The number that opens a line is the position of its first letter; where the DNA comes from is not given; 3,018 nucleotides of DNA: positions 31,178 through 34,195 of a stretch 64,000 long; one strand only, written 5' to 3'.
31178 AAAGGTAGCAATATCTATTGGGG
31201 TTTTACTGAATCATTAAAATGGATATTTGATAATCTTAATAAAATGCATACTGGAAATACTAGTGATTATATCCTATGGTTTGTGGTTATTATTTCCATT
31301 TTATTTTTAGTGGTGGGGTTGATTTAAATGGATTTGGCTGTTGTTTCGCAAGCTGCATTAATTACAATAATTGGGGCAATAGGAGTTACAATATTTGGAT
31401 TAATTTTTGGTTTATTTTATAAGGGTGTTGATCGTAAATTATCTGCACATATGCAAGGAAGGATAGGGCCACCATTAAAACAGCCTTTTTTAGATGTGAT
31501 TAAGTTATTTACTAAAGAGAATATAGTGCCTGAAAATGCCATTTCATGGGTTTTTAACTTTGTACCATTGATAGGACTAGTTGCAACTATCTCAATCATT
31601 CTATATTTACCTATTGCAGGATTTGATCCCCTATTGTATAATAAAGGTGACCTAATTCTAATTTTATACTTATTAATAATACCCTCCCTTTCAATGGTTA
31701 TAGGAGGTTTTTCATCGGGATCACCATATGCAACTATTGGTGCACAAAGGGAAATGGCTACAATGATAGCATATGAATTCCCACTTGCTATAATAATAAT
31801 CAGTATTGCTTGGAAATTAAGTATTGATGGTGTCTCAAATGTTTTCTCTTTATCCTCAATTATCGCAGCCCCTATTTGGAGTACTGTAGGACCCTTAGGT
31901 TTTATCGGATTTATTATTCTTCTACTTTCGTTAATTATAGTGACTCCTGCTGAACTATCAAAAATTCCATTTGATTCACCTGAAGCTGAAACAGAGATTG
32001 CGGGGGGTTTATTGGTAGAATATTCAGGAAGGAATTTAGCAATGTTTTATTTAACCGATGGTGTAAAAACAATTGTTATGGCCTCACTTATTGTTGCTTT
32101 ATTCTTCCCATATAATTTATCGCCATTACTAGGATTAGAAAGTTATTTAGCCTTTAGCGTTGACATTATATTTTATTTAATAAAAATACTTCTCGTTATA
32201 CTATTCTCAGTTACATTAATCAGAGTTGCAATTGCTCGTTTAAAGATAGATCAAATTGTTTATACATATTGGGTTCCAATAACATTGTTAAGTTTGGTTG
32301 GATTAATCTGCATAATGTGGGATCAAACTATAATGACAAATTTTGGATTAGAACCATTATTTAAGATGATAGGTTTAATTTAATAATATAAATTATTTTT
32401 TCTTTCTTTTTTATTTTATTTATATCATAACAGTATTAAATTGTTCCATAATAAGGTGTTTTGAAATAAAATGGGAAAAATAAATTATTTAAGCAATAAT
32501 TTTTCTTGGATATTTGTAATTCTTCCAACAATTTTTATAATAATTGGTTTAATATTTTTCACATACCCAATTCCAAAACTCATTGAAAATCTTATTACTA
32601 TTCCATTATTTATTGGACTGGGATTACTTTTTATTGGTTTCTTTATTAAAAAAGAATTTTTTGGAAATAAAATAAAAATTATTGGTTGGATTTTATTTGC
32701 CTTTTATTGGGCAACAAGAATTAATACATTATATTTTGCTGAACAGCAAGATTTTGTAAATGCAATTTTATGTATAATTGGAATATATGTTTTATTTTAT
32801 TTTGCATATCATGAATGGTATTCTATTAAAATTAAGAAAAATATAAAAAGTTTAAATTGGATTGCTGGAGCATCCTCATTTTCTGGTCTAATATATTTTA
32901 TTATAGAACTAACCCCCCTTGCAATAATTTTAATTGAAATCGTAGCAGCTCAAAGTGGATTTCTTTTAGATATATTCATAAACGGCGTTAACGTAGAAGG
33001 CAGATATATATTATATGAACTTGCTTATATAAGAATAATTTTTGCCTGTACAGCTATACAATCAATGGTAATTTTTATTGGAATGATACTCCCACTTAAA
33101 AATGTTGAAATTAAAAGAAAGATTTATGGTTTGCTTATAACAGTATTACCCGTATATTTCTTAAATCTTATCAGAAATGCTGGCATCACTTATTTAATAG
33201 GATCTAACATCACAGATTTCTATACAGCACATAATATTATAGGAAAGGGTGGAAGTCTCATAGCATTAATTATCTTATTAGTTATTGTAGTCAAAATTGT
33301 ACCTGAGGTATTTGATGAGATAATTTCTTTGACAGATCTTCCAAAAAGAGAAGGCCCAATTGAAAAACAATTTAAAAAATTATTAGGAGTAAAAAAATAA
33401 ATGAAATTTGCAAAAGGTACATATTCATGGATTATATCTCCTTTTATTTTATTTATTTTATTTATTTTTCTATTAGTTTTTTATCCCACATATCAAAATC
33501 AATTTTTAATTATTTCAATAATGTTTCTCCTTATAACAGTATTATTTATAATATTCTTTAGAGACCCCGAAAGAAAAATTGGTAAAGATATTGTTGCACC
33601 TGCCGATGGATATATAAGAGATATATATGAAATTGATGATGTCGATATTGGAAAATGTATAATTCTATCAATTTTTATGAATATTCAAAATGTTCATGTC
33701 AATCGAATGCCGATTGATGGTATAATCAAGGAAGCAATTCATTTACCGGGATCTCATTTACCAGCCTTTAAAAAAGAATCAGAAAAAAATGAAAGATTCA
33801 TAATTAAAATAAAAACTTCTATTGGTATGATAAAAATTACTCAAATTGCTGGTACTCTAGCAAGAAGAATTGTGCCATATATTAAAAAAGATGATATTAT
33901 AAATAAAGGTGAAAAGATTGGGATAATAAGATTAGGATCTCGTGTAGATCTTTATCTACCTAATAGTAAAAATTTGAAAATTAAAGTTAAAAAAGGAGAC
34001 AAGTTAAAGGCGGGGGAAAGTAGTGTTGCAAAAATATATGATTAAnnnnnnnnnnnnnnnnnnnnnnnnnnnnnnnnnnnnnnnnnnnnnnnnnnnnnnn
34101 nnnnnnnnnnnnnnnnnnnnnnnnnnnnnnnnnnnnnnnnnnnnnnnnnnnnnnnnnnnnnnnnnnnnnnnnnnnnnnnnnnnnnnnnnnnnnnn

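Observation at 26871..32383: An Mbh/Mbx-type membrane arm (Mrp module plus MbhI-like and NuoH/MbhM-like subunits) with no catalytic NuoB/C/D/I-like genes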

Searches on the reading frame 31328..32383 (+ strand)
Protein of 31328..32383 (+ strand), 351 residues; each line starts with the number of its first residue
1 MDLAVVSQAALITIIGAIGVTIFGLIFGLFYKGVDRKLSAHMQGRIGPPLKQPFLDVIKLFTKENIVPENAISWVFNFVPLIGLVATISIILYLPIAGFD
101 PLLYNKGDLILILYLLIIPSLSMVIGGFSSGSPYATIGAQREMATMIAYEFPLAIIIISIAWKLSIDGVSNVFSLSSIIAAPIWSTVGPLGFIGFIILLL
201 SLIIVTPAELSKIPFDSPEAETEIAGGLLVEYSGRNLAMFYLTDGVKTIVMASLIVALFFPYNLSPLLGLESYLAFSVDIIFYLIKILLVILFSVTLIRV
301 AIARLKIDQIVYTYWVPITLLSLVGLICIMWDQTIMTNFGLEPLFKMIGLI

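Call 3: search_protein_families(library=pfam, proteins=[window:31328-32383:+], max_evalue=0.01)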
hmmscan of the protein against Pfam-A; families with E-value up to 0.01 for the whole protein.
window:31328-32383:+ (351 aa): 1 family
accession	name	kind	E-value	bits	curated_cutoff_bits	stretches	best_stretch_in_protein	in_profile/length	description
PF00146.26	NADHdh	-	7.9e-67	226.1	27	1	19-329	5-297/298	NADH dehydrogenase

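Call 4: search_protein_families(library=ncbifam, proteins=[window:31328-32383:+], max_evalue=0.01)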
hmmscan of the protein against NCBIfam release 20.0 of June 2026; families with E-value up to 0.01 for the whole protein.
window:31328-32383:+ (351 aa): 7 families
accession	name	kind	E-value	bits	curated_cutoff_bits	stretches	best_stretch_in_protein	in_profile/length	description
NF004741.0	PRK06076.1-2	equivalog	5.7e-42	144.1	305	1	11-328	20-328/337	NADH-quinone oxidoreductase subunit NuoH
NF040610.1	F420_dehyd_FpoH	exception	2.4e-40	138.9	475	1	13-328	10-331/339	F420H2 dehydrogenase subunit FpoH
NF004740.0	PRK06076.1-1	equivalog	3.3e-34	118.9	399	1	9-324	10-314/325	NADH-quinone oxidoreductase subunit NuoH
NF004745.0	PRK06076.1-6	equivalog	8.8e-34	117.2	450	1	8-328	10-328/341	NADH-quinone oxidoreductase subunit NuoH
NF004743.0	PRK06076.1-4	equivalog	5.2e-32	111.3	494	1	9-330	12-339/433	NADH-quinone oxidoreductase subunit NuoH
NF004742.0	PRK06076.1-3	equivalog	1.9e-28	99.7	531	1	9-325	20-343/356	NADH-quinone oxidoreductase subunit NuoH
NF004744.0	PRK06076.1-5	equivalog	7.4e-28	97.7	542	1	29-327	46-357/372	NADH-quinone oxidoreductase subunit NuoH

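Call 5: find_encoding_contigs(protein=window:31328-32383:+, flank=10000, max_places=10)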
Protein window:31328-32383:+ (351 aa): no gene with exactly this product is on record in the collection.

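Call 7: find_homologous_proteins(query=window:31328-32383:+, max_evalue=1e-10)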
Query window:31328-32383:+ (351 aa): 2416 proteins with E <= 1e-10 among 8000 candidates; the best 120 are listed.
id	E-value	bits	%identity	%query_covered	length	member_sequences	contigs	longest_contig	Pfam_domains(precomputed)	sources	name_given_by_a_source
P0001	3.6e-204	696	94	100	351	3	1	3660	PF00146.27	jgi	jgi:formate hydrogenlyase subunit 4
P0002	1.7e-203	694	94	100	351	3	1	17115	PF00146.27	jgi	jgi:formate hydrogenlyase subunit 4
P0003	9.0e-202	688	92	100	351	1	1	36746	PF00146.27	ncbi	-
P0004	3.8e-200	683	92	100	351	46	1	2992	PF00146.27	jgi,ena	-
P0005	2.6e-188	644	84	100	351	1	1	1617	PF00146.27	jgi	jgi:formate hydrogenlyase subunit 4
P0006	6.4e-186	636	83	100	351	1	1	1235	PF00146.27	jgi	jgi:formate hydrogenlyase subunit 4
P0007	1.2e-185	635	83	100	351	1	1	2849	PF00146.27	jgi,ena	-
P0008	2.6e-185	634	83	100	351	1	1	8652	PF00146.27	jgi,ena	-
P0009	2.7e-185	634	83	100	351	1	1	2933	PF00146.27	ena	-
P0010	4.8e-185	633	83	100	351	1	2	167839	PF00146.27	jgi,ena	-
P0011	6.9e-185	632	84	100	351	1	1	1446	PF00146.27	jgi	jgi:formate hydrogenlyase subunit 4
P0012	1.4e-184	631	83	100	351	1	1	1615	PF00146.27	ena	-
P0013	3.7e-184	630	83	100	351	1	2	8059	PF00146.27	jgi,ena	-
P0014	5.7e-184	629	82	100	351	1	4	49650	PF00146.27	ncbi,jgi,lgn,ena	-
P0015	8.1e-184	629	84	100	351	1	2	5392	PF00146.27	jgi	-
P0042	1.1e-172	592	78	100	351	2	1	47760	PF00146.27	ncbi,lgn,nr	ncbi:MAG: NADH-quinone oxidoreductase subunit H [Candidatus Thermoplasmatota archaeon]|nr:NADH-quino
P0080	6.9e-163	560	74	100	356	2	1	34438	PF00146.27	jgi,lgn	jgi:formate hydrogenlyase subunit 4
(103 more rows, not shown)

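Call 8: find_encoding_contigs(protein=P0010, flank=10000, max_places=2)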
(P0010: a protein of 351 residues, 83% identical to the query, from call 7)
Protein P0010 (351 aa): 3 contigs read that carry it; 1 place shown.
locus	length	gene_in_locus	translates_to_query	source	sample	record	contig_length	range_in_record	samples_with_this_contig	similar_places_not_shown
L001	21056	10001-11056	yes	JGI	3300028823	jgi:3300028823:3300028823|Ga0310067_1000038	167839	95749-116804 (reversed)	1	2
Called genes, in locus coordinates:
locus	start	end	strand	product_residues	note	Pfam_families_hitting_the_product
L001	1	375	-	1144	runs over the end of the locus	PF03833:PolC_DP2_N, PF24844:PolC_DP2_central, PF24846:PolC_DP2_cat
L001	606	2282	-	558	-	PF00149:Metallophos, PF04042:DNA_pol_E_B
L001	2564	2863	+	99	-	PF04242:DUF424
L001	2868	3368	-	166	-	PF01927:Mut7-C, PF18480:DUF5615 (weak)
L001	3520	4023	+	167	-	-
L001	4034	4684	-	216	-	PF01872:RibD_C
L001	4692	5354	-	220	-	PF02511:Thy1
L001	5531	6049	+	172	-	PF01899:MNHE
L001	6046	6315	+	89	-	PF04066:MrpF_PhaF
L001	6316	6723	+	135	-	PF03334:PhaG_MnhG_YufB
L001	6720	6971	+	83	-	PF13244:MbhD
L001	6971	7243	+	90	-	PF20501:MbhE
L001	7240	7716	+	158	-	PF04039:MnhB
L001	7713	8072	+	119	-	PF00420:Oxidored_q2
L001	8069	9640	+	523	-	PF00662:Proton_antipo_N (weak), PF00361:Proton_antipo_M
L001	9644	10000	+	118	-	-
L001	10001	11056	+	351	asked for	PF00146:NADHdh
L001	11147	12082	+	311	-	PF09721:Exosortase_EpsH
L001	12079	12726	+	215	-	PF02666:PS_Dcarbxylase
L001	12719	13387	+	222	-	PF01066:CDP-OH_P_transf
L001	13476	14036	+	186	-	PF03266:NTPase_1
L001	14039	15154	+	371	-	PF02005:TRM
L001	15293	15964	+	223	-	PF00551:Formyl_trans_N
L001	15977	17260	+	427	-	PF08245:Mur_ligase_M, PF02875:Mur_ligase_C, PF27239:FOL3_C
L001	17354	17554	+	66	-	-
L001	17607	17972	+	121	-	-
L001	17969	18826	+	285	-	PF00809:Pterin_bind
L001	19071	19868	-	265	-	PF04055:Radical_SAM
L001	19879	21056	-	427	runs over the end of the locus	PF04894:Nre_N, PF04895:Nre_C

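Call 9: find_encoding_contigs(protein=P0042, flank=10000, max_places=2)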
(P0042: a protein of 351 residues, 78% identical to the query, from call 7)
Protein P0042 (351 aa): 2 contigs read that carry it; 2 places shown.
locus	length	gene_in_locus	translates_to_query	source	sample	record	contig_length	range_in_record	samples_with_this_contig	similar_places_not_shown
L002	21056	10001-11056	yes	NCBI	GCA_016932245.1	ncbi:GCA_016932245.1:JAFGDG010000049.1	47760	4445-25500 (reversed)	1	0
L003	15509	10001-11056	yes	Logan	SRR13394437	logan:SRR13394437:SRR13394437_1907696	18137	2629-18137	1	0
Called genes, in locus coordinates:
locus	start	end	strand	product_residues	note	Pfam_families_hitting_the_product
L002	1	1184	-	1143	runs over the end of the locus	PF03833:PolC_DP2_N, PF24844:PolC_DP2_central, PF24846:PolC_DP2_cat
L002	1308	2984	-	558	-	PF00149:Metallophos, PF04042:DNA_pol_E_B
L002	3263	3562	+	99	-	PF04242:DUF424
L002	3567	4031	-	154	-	PF01927:Mut7-C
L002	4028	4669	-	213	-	PF01872:RibD_C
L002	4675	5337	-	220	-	PF02511:Thy1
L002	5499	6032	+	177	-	PF01899:MNHE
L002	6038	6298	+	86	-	PF04066:MrpF_PhaF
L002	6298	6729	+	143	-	PF03334:PhaG_MnhG_YufB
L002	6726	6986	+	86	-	PF13244:MbhD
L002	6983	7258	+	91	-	PF20501:MbhE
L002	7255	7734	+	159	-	PF04039:MnhB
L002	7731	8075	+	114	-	PF00420:Oxidored_q2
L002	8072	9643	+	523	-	PF00662:Proton_antipo_N (weak), PF10125:NADHdeh_related (weak), PF00361:Proton_antipo_M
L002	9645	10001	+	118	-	-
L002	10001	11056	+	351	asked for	PF00146:NADHdh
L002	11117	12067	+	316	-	PF09721:Exosortase_EpsH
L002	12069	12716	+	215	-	PF02666:PS_Dcarbxylase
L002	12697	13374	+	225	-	PF01066:CDP-OH_P_transf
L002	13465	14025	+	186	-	PF03266:NTPase_1, PF10649:DUF2478 (weak)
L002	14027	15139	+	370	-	PF02005:TRM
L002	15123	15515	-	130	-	-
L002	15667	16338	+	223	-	PF00551:Formyl_trans_N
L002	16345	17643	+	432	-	PF08245:Mur_ligase_M, PF02875:Mur_ligase_C, PF27239:FOL3_C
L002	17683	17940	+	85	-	-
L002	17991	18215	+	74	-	-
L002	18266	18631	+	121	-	-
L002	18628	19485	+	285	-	PF00809:Pterin_bind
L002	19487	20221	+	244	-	PF01135:PCMT, PF05175:MTS, PF01209:Ubie_methyltran, PF13489:Methyltransf_23, PF13847:Methyltransf_31, PF08241:Methyltransf_11, PF08242:Methyltransf_12, PF13649:Methyltransf_25, +5 more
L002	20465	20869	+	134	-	-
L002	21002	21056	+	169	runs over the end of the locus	-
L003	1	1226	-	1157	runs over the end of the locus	PF03833:PolC_DP2_N, PF24844:PolC_DP2_central, PF24846:PolC_DP2_cat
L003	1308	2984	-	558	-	PF00149:Metallophos, PF04042:DNA_pol_E_B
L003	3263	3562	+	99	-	PF04242:DUF424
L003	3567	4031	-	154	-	PF01927:Mut7-C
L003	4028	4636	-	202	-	PF01872:RibD_C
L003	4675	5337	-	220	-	PF02511:Thy1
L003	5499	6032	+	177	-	PF01899:MNHE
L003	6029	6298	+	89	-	PF04066:MrpF_PhaF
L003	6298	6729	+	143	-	PF03334:PhaG_MnhG_YufB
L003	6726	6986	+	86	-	PF13244:MbhD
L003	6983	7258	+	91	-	PF20501:MbhE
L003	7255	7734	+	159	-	PF04039:MnhB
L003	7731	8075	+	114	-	PF00420:Oxidored_q2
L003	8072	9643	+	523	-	PF00662:Proton_antipo_N (weak), PF10125:NADHdeh_related (weak), PF00361:Proton_antipo_M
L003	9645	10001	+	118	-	-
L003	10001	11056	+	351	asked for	PF00146:NADHdh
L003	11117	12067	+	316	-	PF09721:Exosortase_EpsH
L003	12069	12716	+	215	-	PF02666:PS_Dcarbxylase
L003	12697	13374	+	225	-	PF01066:CDP-OH_P_transf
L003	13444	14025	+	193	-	PF03266:NTPase_1, PF10649:DUF2478 (weak)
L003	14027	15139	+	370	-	PF02005:TRM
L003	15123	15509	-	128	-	?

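Call 43: search_solved_structures(query=window:31328-32383:+, max_evalue=0.00001, show_alignments=1)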
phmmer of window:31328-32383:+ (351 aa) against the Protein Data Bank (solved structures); distinct sequences matched with E-value up to 0.00001: 35.
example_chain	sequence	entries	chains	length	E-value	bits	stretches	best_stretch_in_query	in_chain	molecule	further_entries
6cfw_M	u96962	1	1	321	5e-60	207.1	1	13-329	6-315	Mbh13 NADH dehydrogenase subunit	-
6u8y_M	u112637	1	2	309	6.1e-29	104.9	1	16-327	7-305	NADH dehydrogenase subunit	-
7z0s_D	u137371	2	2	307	1.4e-26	97.1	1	30-315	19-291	Formate hydrogenlyase subunit 4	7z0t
6hum_A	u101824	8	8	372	2.2e-25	93.1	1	29-327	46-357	NAD(P)H-quinone oxidoreductase subunit 1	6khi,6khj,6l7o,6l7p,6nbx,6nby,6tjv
6nbq_A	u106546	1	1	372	2.6e-25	92.9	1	30-327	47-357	NdhA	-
7a23_H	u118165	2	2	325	8.8e-25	91.2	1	20-329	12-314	Nad1m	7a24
7ar7_H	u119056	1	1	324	2.1e-24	89.9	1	20-329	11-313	NADH-ubiquinone oxidoreductase chain 1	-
7aqq_H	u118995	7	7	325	2.3e-24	89.8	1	20-329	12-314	NADH-ubiquinone oxidoreductase chain 1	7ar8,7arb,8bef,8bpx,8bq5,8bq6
5xtc_s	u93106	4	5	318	9.3e-24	87.8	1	28-331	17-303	NADH-ubiquinone oxidoreductase chain 1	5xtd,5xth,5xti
9cwt_s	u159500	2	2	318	1.5e-23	87.2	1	28-331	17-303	NADH-ubiquinone oxidoreductase chain 1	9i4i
8e73_1M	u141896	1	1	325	1.7e-23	86.9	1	20-329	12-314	Nad1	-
9ti4_s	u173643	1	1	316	2e-23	86.7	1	28-331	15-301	NADH-ubiquinone oxidoreductase chain 1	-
7nyh_H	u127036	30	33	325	2.9e-23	86.2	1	10-331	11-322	NADH-quinone oxidoreductase subunit H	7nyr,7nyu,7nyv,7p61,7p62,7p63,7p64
6x89_1M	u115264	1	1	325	7.6e-23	84.8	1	20-329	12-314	NU1M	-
5gpn_e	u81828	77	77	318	1.4e-22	84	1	24-332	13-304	NADH-ubiquinone oxidoreductase chain 1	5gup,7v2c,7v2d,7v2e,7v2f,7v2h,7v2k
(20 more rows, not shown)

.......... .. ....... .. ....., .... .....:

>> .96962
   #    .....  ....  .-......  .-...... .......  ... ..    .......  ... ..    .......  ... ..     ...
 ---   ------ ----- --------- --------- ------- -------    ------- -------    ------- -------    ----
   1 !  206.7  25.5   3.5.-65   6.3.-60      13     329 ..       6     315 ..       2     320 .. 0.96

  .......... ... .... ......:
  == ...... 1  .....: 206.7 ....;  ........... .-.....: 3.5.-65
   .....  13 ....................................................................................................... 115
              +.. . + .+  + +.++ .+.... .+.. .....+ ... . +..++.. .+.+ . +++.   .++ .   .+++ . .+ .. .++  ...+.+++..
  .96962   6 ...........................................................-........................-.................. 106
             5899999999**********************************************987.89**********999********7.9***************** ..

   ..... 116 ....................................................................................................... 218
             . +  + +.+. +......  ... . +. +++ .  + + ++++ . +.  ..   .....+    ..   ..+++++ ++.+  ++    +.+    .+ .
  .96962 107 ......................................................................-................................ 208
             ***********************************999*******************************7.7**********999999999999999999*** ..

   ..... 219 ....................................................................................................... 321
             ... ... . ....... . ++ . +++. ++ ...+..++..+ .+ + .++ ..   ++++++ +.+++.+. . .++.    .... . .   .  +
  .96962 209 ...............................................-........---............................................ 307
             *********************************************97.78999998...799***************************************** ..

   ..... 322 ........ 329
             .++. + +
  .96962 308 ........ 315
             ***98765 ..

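Call 50: find_encoding_contigs(protein=P0080, flank=10000, max_places=3)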
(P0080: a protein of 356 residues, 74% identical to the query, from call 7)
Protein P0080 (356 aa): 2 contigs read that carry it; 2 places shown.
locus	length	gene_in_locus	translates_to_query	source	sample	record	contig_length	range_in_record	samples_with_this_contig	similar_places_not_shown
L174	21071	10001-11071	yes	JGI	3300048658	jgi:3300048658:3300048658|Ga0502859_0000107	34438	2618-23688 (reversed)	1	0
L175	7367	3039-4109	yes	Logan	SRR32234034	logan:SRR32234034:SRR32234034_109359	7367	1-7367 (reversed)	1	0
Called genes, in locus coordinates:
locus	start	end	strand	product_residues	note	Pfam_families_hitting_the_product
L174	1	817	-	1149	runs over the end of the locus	PF03833:PolC_DP2_N, PF24844:PolC_DP2_central, PF24846:PolC_DP2_cat, PF27659:CHP02642 (faint)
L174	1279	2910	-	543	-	PF00149:Metallophos, PF04042:DNA_pol_E_B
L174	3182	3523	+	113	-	PF04242:DUF424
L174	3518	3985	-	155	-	PF01927:Mut7-C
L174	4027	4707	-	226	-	PF01872:RibD_C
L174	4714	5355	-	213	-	PF02511:Thy1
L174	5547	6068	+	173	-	PF01899:MNHE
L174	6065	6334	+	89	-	PF04066:MrpF_PhaF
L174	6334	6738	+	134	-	PF03334:PhaG_MnhG_YufB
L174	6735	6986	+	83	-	PF13244:MbhD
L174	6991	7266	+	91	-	PF20501:MbhE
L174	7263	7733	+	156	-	PF04039:MnhB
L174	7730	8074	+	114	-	PF00420:Oxidored_q2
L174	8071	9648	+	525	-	PF00662:Proton_antipo_N (weak), PF00361:Proton_antipo_M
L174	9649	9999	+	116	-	-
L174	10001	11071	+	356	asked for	PF00146:NADHdh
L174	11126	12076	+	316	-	PF09721:Exosortase_EpsH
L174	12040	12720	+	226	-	PF02666:PS_Dcarbxylase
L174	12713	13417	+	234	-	PF01066:CDP-OH_P_transf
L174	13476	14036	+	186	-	PF03266:NTPase_1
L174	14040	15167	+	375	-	PF02005:TRM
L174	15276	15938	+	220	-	PF00551:Formyl_trans_N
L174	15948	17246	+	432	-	PF08245:Mur_ligase_M, PF02875:Mur_ligase_C, PF27239:FOL3_C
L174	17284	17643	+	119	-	-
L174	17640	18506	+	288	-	PF00809:Pterin_bind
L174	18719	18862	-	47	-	-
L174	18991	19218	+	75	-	PF12674:Zn_ribbon_2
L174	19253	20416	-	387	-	PF00465:Fe-ADH, PF13685:Fe-ADH_2 (weak), PF25137:ADH_Fe_C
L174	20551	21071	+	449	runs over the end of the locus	PF00206:Lyase_1, PF10397:ADSL_C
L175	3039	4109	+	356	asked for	PF00146:NADHdh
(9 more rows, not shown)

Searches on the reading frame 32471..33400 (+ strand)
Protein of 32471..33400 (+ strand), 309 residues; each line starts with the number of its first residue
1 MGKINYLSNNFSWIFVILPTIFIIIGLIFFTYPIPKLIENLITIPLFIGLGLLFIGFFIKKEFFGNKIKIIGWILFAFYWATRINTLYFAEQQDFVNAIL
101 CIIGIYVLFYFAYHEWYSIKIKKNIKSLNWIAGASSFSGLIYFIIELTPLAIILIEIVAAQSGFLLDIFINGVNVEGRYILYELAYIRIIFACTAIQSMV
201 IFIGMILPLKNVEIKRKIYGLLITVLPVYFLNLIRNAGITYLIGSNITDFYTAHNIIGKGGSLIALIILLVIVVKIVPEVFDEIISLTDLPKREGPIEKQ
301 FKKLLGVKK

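Call 57: search_protein_families(library=pfam, proteins=[window:32471-33400:+], max_evalue=0.001)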
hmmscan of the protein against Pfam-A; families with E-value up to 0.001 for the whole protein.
window:32471-33400:+ (309 aa): 0 families

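Call 59: search_protein_families(library=ncbifam, proteins=[window:32471-33400:+], max_evalue=0.01)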
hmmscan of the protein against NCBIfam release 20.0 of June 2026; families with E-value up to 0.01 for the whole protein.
window:32471-33400:+ (309 aa): 5 families
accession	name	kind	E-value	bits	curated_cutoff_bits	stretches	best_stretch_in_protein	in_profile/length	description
TIGR04125.1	exosort_PGF_TRM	exception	5.5e-32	111.3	75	1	52-286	8-258/271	archaeosortase A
TIGR04178.1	exo_archaeo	signature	2.1e-14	53.6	23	1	188-278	2-96/97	exosortase/archaeosortase family protein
TIGR04124.1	archaeo_artE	exception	2.3e-12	47.2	95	1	141-277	17-151/153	archaeosortase family protein ArtE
NF033505.2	paceosortase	exception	5.7e-06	26.5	80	1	144-276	16-147/167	pacearchaeosortase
TIGR04300.1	exosort_XrtM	exception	0.0028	18.1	125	1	151-258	17-125/150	exosortase family protein XrtM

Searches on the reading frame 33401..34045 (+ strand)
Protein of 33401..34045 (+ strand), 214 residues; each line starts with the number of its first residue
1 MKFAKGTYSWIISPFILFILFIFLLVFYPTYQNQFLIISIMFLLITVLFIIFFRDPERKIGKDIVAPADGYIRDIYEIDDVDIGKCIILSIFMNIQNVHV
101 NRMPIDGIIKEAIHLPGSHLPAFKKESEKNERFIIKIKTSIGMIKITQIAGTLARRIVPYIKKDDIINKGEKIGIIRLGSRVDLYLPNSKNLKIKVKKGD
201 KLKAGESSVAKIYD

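Call 57: search_protein_families(library=pfam, proteins=[window:33401-34045:+], max_evalue=0.001)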
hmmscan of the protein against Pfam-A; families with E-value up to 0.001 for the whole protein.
window:33401-34045:+ (214 aa): 1 family
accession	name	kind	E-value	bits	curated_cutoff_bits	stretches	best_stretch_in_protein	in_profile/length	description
PF02666.20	PS_Dcarbxylase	-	7e-41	140.5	22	1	47-208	3-196/198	Phosphatidylserine decarboxylase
